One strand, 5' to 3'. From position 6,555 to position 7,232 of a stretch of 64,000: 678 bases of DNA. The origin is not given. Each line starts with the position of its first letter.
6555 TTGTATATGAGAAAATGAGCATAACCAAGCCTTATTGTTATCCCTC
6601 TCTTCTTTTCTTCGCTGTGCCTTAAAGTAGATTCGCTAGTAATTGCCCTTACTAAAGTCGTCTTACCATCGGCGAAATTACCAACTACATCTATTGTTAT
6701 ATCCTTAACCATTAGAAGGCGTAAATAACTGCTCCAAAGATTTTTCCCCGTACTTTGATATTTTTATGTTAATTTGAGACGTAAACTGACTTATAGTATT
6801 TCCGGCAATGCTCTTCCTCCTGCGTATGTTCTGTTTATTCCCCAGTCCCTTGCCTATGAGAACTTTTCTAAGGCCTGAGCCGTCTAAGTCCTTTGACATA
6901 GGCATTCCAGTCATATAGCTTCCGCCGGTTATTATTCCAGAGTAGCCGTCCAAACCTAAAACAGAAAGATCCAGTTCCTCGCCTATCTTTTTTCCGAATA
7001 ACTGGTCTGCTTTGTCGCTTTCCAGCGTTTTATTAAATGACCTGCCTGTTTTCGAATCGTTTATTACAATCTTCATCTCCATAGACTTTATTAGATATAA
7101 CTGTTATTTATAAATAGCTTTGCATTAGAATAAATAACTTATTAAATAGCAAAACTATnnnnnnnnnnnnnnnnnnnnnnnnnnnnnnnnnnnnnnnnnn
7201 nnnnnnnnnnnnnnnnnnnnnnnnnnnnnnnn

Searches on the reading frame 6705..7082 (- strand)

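Call 3: search_protein_families(library=pfam, proteins=[window:6705-7082:-], max_evalue=0.01)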
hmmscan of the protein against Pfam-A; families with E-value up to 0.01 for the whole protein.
window:6705-7082:- (125 aa): 1 family
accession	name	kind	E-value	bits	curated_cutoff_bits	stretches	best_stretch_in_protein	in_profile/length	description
PF01092.24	Ribosomal_S6e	-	5.7e-26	91.2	26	1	3-120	1-124/125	Ribosomal protein S6e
